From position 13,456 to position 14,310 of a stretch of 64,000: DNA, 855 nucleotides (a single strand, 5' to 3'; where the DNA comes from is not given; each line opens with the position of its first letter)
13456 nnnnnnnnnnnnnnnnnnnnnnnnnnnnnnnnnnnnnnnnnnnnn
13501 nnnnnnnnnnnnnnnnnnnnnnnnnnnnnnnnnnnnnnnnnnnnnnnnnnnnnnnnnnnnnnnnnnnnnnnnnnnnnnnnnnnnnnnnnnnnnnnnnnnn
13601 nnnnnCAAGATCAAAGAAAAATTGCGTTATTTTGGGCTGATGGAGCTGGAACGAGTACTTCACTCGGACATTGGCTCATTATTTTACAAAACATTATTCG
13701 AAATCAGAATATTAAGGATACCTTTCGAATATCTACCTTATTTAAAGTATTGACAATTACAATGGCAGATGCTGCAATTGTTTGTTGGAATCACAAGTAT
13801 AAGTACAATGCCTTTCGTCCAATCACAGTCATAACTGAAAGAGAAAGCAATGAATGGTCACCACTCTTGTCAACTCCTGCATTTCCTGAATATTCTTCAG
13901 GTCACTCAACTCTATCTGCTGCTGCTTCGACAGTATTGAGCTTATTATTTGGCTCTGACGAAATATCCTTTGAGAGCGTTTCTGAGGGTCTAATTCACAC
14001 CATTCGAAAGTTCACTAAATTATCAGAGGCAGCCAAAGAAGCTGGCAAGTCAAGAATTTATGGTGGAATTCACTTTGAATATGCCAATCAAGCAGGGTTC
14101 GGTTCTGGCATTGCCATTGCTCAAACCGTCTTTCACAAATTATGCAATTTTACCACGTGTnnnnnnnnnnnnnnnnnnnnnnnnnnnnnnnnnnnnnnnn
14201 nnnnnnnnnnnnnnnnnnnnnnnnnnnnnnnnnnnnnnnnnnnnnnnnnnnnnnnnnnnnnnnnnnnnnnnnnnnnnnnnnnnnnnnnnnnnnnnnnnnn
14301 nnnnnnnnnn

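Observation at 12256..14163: Secreted PAP2 / vanadium-haloperoxidase-like protein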

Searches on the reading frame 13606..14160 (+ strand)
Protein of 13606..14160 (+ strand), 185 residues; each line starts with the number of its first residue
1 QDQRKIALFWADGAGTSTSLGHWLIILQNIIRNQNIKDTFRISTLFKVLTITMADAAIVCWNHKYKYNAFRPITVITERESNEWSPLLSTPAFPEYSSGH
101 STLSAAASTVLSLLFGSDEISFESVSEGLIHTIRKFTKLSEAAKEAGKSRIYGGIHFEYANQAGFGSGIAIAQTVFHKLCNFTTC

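Call 68: search_solved_structures(query=window:13606-14160:+, max_evalue=0.01, show_alignments=5)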
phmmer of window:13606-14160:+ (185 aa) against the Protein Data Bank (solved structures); distinct sequences matched with E-value up to 0.01: 5.
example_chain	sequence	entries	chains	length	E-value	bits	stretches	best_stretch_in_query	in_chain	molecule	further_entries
4cit_A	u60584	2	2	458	4.5e-31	111.3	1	19-179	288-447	VANADIUM-DEPENDENT HALOPEROXIDASE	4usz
9l8x_B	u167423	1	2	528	1.1e-07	35.1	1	78-176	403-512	Vanadium-dependent haloperoxidase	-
9ptr_A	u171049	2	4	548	1.2e-07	35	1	76-172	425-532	Vanadium-dependent haloperoxidase | Vanadium haloperoxidase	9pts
3w35_A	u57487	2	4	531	3.3e-06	30.3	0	80-158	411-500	NapH1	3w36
8cxl_A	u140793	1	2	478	0.00061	22.9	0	80-122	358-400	NapH3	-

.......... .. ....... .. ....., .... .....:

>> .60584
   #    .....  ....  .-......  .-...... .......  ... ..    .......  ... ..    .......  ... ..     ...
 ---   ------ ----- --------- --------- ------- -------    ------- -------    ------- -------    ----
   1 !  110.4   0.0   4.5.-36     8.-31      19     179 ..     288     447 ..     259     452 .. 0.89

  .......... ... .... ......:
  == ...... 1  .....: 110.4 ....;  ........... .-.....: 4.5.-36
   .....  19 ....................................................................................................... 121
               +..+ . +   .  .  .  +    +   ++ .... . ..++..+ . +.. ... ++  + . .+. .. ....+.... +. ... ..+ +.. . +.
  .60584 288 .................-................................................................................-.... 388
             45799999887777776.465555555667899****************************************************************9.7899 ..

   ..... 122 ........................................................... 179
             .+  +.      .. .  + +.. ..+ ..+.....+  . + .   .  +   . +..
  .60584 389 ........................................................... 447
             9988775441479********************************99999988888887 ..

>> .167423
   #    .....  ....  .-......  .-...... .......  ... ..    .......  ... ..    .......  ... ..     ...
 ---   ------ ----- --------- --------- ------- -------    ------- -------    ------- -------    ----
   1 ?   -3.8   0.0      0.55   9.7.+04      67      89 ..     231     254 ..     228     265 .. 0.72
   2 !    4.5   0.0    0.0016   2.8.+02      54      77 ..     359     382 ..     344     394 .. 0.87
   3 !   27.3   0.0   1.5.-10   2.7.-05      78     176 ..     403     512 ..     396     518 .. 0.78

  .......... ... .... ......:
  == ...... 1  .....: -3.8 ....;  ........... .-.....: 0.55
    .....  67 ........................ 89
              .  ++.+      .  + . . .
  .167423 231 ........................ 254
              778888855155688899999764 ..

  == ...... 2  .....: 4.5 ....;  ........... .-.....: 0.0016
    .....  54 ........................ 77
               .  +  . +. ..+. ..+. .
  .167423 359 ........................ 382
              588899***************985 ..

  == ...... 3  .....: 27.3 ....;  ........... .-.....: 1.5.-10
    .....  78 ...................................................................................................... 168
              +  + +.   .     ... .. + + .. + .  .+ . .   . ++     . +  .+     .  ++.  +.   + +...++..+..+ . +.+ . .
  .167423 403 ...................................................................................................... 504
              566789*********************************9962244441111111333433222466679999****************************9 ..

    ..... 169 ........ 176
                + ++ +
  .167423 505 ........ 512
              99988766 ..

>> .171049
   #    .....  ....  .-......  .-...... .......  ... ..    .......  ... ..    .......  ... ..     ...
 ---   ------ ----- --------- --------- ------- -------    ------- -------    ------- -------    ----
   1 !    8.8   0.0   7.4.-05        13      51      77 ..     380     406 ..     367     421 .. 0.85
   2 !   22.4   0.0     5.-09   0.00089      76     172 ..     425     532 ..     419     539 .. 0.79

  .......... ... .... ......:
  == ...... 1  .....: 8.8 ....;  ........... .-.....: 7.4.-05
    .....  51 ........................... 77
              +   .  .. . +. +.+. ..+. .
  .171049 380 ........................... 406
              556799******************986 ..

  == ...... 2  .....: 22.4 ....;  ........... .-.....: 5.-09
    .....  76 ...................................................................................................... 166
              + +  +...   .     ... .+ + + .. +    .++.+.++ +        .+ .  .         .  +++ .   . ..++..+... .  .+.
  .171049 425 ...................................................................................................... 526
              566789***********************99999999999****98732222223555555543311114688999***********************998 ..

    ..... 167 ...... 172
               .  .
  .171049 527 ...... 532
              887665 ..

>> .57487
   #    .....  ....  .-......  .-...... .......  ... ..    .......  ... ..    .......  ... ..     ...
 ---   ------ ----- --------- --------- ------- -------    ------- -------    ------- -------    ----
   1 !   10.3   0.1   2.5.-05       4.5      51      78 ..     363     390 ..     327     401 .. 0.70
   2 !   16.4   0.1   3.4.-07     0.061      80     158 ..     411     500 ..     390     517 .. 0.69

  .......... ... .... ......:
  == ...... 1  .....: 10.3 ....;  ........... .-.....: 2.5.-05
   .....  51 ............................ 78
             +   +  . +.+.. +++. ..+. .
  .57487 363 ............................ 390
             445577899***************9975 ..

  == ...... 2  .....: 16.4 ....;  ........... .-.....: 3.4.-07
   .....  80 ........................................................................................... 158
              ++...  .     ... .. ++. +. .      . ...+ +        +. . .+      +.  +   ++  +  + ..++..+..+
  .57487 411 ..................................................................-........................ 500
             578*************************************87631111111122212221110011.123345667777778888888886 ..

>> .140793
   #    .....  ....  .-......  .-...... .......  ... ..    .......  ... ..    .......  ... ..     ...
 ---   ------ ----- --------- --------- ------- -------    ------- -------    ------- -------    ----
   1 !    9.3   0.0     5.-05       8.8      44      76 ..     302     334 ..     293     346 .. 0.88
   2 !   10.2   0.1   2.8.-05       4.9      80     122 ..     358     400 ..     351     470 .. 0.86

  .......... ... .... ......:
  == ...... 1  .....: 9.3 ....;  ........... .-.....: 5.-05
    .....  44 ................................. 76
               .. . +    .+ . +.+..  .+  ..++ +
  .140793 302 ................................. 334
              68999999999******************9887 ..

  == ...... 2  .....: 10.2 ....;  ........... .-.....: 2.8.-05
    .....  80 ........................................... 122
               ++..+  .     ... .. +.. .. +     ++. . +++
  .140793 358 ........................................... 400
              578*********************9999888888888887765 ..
